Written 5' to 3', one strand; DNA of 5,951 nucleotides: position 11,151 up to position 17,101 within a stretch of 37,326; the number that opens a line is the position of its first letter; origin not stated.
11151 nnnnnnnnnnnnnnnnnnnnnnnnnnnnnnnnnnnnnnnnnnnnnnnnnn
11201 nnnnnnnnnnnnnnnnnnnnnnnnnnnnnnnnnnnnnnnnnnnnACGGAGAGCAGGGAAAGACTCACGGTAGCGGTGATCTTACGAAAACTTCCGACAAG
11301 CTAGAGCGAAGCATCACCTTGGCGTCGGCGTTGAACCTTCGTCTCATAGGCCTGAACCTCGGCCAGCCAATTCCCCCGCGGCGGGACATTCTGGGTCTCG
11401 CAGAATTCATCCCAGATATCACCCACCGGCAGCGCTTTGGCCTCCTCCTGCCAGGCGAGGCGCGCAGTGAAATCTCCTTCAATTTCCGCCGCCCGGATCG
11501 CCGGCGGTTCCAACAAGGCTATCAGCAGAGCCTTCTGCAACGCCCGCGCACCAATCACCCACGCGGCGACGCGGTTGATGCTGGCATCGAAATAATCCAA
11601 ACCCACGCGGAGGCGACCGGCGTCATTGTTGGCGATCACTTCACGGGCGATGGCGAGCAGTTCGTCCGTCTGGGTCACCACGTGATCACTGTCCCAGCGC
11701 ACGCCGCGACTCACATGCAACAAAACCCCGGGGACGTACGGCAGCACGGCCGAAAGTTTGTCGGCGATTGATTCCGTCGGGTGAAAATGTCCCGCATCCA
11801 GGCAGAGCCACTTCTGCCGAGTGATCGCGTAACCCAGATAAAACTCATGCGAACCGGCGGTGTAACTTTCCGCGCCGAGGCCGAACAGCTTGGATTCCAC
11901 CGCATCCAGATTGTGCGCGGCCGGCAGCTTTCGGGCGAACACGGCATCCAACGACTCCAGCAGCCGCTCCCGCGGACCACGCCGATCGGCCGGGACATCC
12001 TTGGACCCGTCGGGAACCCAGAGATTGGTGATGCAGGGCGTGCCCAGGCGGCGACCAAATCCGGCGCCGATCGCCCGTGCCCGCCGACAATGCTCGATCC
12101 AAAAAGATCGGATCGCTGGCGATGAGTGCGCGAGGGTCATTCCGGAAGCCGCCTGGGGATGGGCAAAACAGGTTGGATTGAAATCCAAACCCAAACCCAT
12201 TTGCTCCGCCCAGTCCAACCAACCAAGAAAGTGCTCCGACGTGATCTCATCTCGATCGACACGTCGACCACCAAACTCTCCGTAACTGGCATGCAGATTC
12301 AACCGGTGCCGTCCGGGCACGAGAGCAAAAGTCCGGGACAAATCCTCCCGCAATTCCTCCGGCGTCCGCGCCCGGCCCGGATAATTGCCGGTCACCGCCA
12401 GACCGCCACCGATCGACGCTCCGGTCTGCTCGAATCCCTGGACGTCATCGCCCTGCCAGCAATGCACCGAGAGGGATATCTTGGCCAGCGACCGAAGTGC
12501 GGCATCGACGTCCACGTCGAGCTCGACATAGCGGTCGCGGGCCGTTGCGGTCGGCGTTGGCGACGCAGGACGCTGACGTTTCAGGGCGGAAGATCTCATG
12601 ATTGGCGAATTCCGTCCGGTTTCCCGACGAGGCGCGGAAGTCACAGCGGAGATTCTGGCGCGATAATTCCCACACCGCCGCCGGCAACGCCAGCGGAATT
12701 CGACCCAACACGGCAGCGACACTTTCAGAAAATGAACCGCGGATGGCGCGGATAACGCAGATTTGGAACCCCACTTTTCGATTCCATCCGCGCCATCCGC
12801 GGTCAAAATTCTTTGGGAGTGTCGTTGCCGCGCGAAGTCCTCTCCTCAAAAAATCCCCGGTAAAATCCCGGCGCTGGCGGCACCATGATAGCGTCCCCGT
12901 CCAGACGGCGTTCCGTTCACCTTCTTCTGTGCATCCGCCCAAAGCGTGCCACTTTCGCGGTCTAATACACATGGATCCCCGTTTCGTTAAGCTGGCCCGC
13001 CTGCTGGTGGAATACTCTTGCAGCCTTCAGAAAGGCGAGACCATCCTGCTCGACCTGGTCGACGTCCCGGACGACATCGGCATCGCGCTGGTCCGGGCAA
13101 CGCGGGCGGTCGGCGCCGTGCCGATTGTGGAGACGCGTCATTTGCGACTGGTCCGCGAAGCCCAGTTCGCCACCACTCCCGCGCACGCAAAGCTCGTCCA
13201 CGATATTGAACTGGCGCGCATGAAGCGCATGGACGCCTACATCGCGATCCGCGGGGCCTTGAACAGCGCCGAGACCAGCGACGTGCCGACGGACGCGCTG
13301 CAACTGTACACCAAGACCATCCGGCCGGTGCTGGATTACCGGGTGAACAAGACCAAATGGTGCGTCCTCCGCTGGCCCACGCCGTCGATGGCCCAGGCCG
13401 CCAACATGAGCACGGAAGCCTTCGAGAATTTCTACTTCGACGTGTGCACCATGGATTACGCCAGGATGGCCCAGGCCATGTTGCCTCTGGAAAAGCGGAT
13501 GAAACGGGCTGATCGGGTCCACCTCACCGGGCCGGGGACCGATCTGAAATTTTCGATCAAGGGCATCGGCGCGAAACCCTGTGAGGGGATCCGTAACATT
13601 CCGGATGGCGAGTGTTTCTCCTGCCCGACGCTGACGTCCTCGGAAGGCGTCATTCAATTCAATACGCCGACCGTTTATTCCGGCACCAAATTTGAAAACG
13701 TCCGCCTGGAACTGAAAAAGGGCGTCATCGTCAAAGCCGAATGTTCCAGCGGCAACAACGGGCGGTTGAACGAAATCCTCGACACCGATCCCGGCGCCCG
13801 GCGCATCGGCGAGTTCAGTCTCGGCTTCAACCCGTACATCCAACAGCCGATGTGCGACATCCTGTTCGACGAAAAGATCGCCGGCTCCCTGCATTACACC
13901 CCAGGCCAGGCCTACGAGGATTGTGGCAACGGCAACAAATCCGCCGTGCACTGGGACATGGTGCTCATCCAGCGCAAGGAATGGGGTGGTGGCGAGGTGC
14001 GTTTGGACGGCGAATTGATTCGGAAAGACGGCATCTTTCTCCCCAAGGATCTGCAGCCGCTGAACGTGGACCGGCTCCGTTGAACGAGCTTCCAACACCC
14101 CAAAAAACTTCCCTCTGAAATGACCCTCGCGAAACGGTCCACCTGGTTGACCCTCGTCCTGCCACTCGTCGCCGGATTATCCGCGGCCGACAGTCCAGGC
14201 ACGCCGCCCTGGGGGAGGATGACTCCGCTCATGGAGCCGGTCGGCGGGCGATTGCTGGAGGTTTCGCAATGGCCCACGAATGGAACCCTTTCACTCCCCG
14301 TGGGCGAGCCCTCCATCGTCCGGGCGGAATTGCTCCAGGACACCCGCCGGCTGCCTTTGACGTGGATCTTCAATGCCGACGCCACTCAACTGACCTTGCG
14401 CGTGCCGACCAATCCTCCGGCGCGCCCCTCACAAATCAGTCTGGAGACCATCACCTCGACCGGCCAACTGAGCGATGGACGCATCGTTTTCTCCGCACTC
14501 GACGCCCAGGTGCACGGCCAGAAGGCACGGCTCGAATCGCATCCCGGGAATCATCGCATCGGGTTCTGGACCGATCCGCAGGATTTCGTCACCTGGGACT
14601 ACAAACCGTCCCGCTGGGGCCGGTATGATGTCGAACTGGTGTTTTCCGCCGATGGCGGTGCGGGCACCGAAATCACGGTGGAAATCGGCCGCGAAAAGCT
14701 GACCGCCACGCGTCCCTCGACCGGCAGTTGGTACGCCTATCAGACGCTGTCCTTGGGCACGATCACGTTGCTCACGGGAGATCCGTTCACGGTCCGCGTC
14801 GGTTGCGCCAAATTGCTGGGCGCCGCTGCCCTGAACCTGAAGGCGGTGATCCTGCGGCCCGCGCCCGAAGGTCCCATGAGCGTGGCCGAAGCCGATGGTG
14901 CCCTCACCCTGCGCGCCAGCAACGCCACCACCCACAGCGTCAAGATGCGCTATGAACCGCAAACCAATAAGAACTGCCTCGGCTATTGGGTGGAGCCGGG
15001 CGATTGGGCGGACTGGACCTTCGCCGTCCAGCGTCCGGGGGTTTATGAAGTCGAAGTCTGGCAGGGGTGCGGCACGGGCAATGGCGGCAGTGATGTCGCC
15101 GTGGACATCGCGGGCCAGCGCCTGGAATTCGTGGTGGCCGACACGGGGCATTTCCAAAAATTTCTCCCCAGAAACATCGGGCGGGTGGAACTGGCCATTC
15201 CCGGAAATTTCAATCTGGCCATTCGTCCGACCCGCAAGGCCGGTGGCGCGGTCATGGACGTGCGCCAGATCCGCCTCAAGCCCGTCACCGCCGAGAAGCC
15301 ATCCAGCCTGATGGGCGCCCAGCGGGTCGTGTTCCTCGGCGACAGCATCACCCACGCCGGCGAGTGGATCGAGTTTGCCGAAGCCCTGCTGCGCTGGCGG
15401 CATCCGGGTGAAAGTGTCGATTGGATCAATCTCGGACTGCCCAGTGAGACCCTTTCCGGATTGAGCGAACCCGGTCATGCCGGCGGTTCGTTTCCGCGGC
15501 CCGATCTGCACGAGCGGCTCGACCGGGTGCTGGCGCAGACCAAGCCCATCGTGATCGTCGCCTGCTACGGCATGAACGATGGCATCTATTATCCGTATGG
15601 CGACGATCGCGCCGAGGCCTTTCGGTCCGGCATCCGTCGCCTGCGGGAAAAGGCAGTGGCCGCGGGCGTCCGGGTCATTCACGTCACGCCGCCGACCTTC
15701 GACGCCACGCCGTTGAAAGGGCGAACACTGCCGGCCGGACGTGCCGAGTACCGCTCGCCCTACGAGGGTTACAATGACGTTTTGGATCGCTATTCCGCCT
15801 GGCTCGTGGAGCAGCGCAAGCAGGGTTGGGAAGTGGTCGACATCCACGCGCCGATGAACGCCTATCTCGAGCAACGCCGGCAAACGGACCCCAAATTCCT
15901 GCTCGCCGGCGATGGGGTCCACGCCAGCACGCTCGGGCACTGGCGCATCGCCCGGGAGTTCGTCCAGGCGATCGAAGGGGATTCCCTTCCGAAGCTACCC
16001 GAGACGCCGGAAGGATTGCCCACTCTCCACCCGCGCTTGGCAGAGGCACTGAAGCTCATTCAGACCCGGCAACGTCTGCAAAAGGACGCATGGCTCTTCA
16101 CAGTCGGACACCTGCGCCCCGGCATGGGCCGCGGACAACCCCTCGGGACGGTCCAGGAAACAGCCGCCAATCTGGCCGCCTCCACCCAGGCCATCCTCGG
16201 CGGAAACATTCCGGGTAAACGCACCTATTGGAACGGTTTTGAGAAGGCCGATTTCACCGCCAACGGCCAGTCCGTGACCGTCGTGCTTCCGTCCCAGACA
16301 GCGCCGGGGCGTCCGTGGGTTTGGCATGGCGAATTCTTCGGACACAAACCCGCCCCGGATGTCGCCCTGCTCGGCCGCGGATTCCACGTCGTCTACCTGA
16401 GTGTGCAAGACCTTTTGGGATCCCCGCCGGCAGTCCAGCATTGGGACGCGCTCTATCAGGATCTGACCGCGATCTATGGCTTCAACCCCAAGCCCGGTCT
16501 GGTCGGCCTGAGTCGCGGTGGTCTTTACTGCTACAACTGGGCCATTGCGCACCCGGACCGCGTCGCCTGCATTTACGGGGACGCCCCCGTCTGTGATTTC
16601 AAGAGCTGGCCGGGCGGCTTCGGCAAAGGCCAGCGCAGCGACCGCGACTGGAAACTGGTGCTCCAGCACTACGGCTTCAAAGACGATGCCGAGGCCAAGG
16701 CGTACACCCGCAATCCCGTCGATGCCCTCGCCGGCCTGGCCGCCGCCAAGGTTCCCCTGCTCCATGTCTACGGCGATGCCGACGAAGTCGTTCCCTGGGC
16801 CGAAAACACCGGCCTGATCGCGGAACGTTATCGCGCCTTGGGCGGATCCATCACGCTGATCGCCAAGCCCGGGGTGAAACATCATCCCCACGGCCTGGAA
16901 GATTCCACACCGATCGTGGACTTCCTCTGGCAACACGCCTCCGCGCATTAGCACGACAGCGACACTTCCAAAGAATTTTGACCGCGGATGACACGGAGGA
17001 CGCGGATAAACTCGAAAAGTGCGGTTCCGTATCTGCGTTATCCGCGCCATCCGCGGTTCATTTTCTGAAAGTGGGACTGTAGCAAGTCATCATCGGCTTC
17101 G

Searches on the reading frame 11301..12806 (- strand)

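Call 11: search_protein_families(library=pfam, proteins=[window:11301-12806:-], max_evalue=0.001)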
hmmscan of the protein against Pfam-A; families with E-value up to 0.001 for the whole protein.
window:11301-12806:- (501 aa): 1 family
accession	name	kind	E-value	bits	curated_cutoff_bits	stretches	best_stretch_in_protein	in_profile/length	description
PF06134.17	RhaA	-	4.6e-181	603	22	1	88-495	9-417/417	L-rhamnose isomerase (RhaA)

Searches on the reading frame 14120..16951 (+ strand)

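Call 10: search_protein_families(library=pfam, proteins=[window:14120-16951:+], max_evalue=0.001)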
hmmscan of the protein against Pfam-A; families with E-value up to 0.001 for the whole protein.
window:14120-16951:+ (943 aa): 6 families
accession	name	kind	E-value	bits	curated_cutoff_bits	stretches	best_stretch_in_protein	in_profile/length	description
PF13472.12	Lipase_GDSL_2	-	7.2e-14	53.1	32.9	1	405-608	1-177/178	GDSL-like Lipase/Acylhydrolase family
PF00657.28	Lipase_GDSL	-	1.7e-07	32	23.6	1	403-613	1-207/208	GDSL-like Lipase/Acylhydrolase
PF16871.11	DUF5077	-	5.1e-07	30.3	24.6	0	282-387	19-118/122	Domain of unknown function (DUF5077)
PF03422.21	CBM_6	-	1.8e-05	25.5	28.9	0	144-211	21-92/125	Carbohydrate binding module (family 6)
PF00326.27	Peptidase_S9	-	0.00017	21.6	22.6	1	793-939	67-209/213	Prolyl oligopeptidase family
PF18099.7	CBM_35_2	-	0.00093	19.7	23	0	155-227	26-98/112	Carbohydrate binding module (family 35)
